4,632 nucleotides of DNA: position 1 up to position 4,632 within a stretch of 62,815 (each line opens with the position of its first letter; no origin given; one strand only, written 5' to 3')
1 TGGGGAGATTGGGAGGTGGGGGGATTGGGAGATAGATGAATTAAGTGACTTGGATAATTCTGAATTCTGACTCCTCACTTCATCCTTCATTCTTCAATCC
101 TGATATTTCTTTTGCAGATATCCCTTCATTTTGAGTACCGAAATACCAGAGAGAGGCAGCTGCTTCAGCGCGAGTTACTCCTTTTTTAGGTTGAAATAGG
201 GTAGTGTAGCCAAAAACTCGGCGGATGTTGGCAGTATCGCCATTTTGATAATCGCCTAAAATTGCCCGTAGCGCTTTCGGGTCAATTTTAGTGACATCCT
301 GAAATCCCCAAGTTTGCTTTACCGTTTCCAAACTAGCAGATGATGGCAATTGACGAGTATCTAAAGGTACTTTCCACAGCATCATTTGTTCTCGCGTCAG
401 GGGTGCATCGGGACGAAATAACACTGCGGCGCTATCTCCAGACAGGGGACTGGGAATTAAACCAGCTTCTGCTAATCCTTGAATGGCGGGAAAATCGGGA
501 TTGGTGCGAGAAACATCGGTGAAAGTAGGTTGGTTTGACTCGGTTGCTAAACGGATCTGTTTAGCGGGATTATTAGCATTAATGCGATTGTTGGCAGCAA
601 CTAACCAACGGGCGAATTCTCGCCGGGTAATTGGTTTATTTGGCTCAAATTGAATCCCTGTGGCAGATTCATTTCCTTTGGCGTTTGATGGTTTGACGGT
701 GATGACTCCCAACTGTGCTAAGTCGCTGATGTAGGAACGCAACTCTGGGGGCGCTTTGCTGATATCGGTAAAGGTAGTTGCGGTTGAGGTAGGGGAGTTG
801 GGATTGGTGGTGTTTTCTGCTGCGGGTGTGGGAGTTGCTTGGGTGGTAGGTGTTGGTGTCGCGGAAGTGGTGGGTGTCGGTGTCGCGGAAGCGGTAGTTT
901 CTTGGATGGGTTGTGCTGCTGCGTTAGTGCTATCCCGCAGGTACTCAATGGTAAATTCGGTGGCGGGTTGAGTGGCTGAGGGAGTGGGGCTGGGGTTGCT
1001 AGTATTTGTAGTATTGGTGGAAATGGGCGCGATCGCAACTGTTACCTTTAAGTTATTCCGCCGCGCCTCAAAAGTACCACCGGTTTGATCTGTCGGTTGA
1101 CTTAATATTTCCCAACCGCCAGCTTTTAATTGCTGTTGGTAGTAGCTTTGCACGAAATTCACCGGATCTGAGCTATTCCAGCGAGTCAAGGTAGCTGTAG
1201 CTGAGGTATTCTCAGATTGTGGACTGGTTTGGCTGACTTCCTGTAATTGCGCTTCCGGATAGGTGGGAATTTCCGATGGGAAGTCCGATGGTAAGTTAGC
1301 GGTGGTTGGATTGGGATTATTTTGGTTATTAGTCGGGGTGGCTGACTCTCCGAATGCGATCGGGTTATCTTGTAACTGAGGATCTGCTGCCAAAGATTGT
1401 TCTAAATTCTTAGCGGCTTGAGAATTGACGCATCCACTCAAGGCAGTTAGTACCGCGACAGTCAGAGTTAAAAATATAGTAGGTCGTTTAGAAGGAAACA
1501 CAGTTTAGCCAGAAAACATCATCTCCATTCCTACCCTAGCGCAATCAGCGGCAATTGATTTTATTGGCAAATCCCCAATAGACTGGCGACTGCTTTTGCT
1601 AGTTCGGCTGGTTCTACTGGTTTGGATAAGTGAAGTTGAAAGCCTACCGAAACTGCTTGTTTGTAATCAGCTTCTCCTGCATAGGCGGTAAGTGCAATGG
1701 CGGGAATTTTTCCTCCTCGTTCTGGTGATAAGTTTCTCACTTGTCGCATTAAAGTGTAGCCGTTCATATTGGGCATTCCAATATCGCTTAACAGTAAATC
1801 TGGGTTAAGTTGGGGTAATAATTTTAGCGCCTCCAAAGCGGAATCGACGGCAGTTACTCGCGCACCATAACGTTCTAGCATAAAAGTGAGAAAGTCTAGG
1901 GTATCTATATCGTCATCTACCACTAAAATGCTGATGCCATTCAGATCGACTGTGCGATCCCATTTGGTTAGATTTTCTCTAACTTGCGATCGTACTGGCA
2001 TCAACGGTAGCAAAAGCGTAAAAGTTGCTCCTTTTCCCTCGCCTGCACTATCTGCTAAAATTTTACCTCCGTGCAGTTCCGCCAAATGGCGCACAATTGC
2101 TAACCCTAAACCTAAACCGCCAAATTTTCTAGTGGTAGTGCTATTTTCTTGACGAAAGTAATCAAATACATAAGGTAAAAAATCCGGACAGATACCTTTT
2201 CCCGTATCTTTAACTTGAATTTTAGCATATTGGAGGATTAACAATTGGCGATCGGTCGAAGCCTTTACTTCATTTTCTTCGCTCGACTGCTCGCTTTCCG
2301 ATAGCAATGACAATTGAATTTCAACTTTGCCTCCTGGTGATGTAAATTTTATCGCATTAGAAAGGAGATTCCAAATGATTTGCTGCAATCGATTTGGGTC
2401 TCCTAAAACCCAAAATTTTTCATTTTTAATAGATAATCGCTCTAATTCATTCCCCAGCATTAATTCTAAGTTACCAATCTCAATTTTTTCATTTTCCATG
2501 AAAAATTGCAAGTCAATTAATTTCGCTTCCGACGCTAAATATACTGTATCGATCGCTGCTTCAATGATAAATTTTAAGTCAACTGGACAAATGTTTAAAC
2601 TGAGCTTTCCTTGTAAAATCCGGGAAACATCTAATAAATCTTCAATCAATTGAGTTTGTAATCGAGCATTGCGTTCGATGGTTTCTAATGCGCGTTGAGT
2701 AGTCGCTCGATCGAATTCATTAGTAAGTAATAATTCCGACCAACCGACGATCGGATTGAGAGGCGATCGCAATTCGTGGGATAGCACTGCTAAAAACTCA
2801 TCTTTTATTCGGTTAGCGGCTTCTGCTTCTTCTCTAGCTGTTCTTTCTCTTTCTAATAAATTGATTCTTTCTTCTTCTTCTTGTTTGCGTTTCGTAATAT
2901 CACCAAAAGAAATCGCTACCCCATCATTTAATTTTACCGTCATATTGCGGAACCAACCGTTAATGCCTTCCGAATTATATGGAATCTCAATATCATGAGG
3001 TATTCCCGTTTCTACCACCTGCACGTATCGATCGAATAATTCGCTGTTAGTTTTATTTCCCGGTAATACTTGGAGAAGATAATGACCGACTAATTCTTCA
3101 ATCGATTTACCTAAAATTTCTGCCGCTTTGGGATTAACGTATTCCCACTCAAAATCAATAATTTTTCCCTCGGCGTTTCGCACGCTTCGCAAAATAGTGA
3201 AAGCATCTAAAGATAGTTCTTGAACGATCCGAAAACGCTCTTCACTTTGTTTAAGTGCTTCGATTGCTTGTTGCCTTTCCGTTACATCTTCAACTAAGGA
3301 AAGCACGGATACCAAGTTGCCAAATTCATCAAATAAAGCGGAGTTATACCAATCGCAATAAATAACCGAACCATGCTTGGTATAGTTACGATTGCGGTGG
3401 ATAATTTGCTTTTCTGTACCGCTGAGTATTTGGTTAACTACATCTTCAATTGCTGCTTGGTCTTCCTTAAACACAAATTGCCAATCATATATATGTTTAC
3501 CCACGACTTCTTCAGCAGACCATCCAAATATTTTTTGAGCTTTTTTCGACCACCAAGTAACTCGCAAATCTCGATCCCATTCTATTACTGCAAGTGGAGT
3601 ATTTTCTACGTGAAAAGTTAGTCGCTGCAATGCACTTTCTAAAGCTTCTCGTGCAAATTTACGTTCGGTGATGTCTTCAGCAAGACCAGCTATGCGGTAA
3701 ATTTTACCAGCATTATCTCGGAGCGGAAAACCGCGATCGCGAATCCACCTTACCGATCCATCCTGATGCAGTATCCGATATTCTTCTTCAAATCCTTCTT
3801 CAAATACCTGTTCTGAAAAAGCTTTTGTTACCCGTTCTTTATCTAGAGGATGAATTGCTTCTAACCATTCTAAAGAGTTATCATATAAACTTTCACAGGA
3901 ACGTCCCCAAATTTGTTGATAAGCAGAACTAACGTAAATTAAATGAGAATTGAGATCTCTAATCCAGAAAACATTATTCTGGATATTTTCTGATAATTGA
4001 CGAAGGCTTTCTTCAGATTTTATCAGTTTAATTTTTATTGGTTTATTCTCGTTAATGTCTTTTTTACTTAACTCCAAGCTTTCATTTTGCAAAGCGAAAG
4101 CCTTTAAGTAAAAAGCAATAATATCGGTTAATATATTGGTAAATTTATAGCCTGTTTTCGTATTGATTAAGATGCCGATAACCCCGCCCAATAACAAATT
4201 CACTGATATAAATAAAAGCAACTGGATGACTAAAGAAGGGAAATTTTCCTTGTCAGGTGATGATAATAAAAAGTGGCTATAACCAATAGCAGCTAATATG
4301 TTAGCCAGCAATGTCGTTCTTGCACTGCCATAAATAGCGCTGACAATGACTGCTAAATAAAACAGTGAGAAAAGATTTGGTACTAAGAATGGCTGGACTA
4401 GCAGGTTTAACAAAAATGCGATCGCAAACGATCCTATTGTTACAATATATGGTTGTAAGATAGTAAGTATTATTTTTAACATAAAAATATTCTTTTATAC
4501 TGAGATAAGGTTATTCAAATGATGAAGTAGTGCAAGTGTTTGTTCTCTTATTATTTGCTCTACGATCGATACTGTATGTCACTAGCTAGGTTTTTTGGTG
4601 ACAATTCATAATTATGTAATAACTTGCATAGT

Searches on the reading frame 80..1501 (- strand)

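Call 73: search_protein_families(library=pfam, proteins=[window:80-1501:-], max_evalue=0.00001)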
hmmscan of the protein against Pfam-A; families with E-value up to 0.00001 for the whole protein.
window:80-1501:- (473 aa): 1 family
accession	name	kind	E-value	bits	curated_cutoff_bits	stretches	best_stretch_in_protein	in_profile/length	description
PF00395.25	SLH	-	1.4e-18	67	20.8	1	243-297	1-44/44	S-layer homology domain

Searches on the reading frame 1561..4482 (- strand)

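Call 73: search_protein_families(library=pfam, proteins=[window:1561-4482:-], max_evalue=0.00001)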
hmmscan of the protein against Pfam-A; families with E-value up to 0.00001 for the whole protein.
window:1561-4482:- (973 aa): 8 families
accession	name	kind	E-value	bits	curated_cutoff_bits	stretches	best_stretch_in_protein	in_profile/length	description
PF08448.16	PAS_4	-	9.5e-34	116.4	23.1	2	292-404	1-109/110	PAS fold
PF08447.18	PAS_3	-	1.1e-31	109.3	25.6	2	182-267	2-88/89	PAS fold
PF00989.32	PAS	-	1.2e-25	90.1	22.6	1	292-400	7-113/113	PAS fold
PF02518.31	HATPase_c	-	5.5e-25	88.4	26.4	1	694-827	1-109/111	Histidine kinase-, DNA gyrase B-, and HSP90-like ATPase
PF00072.30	Response_reg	-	1.7e-23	83.4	30.2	1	852-965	1-110/111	Response regulator receiver domain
PF13426.13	PAS_9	-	3.9e-22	78.9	27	1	303-402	8-103/103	PAS domain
PF00512.31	HisKA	-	2.8e-15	56.6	26.9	1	560-624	2-65/66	His Kinase A (phospho-acceptor) domain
PF13188.13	PAS_8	-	2.5e-12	46.7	21.8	0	292-331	7-43/65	PAS domain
